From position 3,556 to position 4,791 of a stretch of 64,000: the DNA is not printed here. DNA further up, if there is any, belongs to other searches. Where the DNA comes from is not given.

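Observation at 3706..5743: WYL regulator, DEDDh exonuclease and HAD phosphatase cassette bracketed by two repeat copies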

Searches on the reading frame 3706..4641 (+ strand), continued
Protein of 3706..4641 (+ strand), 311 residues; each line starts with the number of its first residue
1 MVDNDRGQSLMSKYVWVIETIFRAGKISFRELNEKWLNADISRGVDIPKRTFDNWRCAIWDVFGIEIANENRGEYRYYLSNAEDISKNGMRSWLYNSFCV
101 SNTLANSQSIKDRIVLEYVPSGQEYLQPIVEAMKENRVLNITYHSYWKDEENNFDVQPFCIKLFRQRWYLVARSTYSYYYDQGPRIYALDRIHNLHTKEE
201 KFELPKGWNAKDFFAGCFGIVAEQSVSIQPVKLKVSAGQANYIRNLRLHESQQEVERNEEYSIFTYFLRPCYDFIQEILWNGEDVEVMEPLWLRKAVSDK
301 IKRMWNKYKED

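Call 85: search_protein_families(library=padloc, proteins=[L059:11759-12271:+, L069:9276-10925:+, L060:5493-6131:+, L086:4702-5259:+, L022:10075-12522:+, L079:5907-7115:+, L038:10185-10406:+, L031:9983-11140:+], max_evalue=0.001)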
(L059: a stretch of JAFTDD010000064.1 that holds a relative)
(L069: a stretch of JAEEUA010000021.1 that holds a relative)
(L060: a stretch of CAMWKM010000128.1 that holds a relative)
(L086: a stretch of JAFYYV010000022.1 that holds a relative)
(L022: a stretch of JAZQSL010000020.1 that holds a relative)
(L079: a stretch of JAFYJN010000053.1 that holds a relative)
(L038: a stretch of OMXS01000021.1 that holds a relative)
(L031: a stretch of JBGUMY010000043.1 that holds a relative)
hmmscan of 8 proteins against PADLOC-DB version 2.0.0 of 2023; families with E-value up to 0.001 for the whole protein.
L059:11759-12271:+ (170 aa): 17 families
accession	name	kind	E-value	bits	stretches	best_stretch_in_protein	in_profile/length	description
PDLC02614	DrmC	-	1.3e-09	36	1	44-141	47-142/153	DrmC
PDLC02588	DrmC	-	6e-08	30.6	1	93-150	192-243/256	DrmC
PDLC02587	DrmC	-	6e-08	30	1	94-157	205-262/267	DrmC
PDLC02585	DrmC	-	1.1e-07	29.7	1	91-146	191-240/253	DrmC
PDLC03922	MkoB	-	2.7e-07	28.2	1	45-146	507-598/610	-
PDLC02608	DrmC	-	3e-07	28.4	1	91-153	98-154/162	DrmC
PDLC02597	DrmC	-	3.9e-07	28.2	1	92-142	183-227/242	DrmC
PDLC02606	DrmC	-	7.7e-07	27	1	85-148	114-171/182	DrmC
PDLC02599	DrmC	-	1.2e-06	25.8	1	94-152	85-137/387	DrmC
PDLC02601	DrmC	-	1.9e-06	25.5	1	94-151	235-285/295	DrmC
PDLC02604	DrmC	-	9.6e-06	24.1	1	94-151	32-82/92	DrmC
PDLC02602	DrmC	-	3e-05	21.2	1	92-154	196-252/381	DrmC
PDLC02595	DrmC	-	9.4e-05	20.3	1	47-148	150-256/269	DrmC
PDLC02605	DrmC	-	0.00011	19.9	1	94-150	209-259/270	DrmC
PDLC02607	DrmC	-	0.00015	19.2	1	94-149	203-252/265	DrmC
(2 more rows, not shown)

L069:9276-10925:+ (549 aa): 6 families
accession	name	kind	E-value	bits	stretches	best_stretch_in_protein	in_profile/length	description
PDLC02196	IetA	-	9.2e-29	99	1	321-538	111-325/374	-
PDLC02195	IetA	-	1e-28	98.7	1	295-540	106-342/395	-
PDLC04232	IetA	-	1.9e-14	51.8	1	324-480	108-257/330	-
PDLC00914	TRIP13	-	8.9e-11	39.8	1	336-484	75-233/302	TRIP13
PDLC04231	IetA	-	1.4e-10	39.4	1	323-472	108-250/262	-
PDLC00915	TRIP13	-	8.8e-09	33.2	1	335-486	66-228/302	TRIP13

L060:5493-6131:+ (212 aa): 0 families

L086:4702-5259:+ (185 aa): 0 families

L022:10075-12522:+ (815 aa): 0 families

L079:5907-7115:+ (402 aa): 8 families
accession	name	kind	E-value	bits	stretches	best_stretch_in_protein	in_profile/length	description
PDLC04980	PDC-S26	-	2.9e-107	357.4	1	3-397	4-382/389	-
PDLC04983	PDC-S26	-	5.3e-92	307.4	1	2-395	9-401/413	-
PDLC04974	PDC-S26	-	6.9e-86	287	1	2-380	2-368/401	-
PDLC04972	PDC-S26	-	1.3e-31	108.3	1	3-391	9-372/397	-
PDLC04977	PDC-S26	-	5.1e-28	96.3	1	12-231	10-215/400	-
PDLC04976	PDC-S26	-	3.9e-26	90.2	1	2-256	3-264/451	-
PDLC04971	PDC-S26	-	2.4e-14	51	1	32-205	33-199/415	-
PDLC04982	PDC-S26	-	1.4e-12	45.6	1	25-203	16-187/392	-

L038:10185-10406:+ (73 aa): 0 families

L031:9983-11140:+ (385 aa): 0 families

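Call 87: search_solved_structures(query=L022:10075-12522:+, max_evalue=1e-10)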
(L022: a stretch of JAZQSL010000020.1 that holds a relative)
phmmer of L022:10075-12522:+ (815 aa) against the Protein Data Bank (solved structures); distinct sequences matched with E-value up to 1e-10: 13.
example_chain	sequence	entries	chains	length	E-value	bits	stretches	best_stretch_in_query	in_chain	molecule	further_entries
2hpi_A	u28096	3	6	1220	8.8e-135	453.9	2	343-808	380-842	DNA polymerase III alpha subunit | DNA polymerase III subunit alpha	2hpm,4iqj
3e0d_A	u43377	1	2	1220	1.1e-133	450.3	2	343-808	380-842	DNA polymerase III subunit alpha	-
4jom_A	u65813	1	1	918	1.9e-123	416.4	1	2-810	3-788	DNA polymerase III subunit alpha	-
2hnh_A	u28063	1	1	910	1.2e-121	410.4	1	2-810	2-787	DNA polymerase III alpha subunit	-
2hqa_A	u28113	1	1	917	1.2e-121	410.4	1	2-810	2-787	DNA polymerase III alpha subunit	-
5m1s_A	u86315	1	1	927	1.3e-121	410.3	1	2-810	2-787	DNA polymerase III subunit alpha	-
5fku_A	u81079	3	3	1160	2.6e-121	409.3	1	2-810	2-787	DNA POLYMERASE III SUBUNIT ALPHA | DNA POLYMERASE III ALPHA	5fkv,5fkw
5lew_A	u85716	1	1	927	7.4e-114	384.7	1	6-806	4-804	DNA polymerase III subunit alpha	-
7pu7_A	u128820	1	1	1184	1.7e-113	383.5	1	5-806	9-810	DNA polymerase III subunit alpha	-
4gx8_A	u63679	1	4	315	5.9e-31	110.5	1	2-292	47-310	DNA polymerase III subunit epsilon,DNA polymerase III subunit alpha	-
4gx9_A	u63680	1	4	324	6.5e-31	110.3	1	2-292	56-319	DNA polymerase III subunit epsilon,DNA polymerase III subunit alpha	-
3f2b_A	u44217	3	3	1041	1.3e-24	89.5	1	7-409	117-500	DNA-directed DNA polymerase III alpha chain | GEOBACILLUS KAUSTOPHILUS DNA POLC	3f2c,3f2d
9qpc_A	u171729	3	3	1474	9.5e-20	73.4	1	94-409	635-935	DNA polymerase III PolC-type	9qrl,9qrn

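Call 88: search_solved_structures(query=A1, max_evalue=10)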
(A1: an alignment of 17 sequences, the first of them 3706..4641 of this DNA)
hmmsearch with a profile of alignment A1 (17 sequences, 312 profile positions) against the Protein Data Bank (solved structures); distinct sequences matched with E-value up to 10: 10.
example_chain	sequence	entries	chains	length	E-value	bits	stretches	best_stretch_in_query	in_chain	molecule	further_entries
7u02_B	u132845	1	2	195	2.1e-07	33.5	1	183-302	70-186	WYL domain-containing protein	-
7tzv_A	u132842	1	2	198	2.1e-07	33.5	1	183-302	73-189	WYL domain-containing protein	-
9cu3_B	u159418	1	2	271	4.9e-07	32.3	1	183-302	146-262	WYL domain-containing protein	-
9pfq_Q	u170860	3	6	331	6.1e-07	32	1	183-302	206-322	WYL domain-containing protein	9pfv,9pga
8tp8_A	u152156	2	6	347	6.9e-07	31.8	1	183-302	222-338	DeoR-family transcriptional regulator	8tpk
6sj9_A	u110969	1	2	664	2.6e-05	26.6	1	120-197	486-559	Proteasome accessory factor B/C (PafBC)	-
7p5x_AY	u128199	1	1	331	0.042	16.1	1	119-300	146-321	Transcriptional regulator-like protein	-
9fnd_X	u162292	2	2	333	0.043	16.1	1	119-300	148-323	Transcriptional regulator-like protein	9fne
6tey_A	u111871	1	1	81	0.32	13.2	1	71-123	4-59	DNA-binding protein TubR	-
9yck_B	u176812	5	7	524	0.87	11.8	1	65-104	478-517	Guanine-N7 methyltransferase nsp14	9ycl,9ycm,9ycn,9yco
